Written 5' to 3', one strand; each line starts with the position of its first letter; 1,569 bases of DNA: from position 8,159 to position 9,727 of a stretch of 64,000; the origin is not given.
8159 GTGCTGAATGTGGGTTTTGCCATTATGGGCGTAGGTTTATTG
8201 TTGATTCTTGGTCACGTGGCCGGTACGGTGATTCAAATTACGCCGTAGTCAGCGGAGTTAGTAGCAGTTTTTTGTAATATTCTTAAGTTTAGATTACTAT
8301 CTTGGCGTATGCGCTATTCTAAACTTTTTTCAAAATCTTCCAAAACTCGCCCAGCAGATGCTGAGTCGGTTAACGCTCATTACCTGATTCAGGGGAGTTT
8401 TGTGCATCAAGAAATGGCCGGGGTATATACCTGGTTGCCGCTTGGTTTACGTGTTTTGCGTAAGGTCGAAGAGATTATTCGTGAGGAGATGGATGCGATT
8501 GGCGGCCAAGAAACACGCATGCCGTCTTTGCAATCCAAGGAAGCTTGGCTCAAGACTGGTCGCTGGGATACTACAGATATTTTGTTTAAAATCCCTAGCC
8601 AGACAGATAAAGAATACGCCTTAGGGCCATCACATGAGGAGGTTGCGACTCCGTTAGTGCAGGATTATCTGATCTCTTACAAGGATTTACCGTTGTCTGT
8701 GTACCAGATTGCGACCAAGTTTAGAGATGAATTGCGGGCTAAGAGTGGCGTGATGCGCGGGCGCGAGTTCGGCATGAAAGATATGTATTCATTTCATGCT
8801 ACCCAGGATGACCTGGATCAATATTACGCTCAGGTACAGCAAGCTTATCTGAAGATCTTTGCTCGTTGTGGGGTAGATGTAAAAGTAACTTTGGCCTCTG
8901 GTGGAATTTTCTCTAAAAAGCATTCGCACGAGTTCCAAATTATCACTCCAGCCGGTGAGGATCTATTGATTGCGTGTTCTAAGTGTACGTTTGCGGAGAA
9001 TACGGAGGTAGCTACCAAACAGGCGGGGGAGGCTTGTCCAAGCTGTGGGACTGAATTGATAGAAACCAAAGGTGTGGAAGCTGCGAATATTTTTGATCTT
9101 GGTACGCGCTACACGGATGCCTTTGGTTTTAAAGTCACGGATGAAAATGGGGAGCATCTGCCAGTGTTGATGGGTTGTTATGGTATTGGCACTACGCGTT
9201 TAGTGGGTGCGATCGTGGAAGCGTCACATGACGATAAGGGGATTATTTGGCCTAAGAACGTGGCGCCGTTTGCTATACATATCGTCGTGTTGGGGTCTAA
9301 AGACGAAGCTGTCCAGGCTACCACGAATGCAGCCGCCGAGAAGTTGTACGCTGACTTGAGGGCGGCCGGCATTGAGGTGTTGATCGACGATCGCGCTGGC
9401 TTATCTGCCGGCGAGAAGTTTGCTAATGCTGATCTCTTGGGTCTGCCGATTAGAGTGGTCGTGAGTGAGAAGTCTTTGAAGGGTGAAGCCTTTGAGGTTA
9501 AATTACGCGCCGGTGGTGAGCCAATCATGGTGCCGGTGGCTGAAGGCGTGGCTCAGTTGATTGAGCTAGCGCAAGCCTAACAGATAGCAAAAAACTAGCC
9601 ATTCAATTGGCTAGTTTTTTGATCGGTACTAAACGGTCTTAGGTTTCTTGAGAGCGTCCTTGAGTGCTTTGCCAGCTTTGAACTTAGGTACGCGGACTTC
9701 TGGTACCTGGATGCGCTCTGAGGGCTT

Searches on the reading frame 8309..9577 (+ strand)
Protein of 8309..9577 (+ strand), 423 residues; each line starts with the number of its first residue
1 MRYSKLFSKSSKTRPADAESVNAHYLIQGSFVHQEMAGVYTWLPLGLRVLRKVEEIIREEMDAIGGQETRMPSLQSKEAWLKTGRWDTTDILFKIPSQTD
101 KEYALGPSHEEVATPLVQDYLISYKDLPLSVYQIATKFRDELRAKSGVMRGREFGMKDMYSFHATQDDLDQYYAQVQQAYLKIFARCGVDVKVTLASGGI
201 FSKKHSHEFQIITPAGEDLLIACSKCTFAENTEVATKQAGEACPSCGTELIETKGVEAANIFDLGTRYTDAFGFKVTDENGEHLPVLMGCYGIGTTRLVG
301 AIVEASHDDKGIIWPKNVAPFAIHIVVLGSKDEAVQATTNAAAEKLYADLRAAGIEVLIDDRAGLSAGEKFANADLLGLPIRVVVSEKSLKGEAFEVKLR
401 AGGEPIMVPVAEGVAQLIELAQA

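Call 65: search_protein_families(library=ncbifam, proteins=[window:8309-9577:+], max_evalue=1e-40)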
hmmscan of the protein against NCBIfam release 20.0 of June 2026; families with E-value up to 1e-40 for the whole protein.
window:8309-9577:+ (423 aa): 3 families
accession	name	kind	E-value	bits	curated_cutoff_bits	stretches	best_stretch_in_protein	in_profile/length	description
NF006625.0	PRK09194.1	equivalog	1e-149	500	558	2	1-237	1-238/559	proline--tRNA ligase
TIGR00409.1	proS_fam_II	equivalog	8.5e-136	454.1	306.7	2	1-239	1-240/568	proline--tRNA ligase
NF008979.1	PRK12325.1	exception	7.4e-120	400.7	550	1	1-415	1-434/437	proline--tRNA ligase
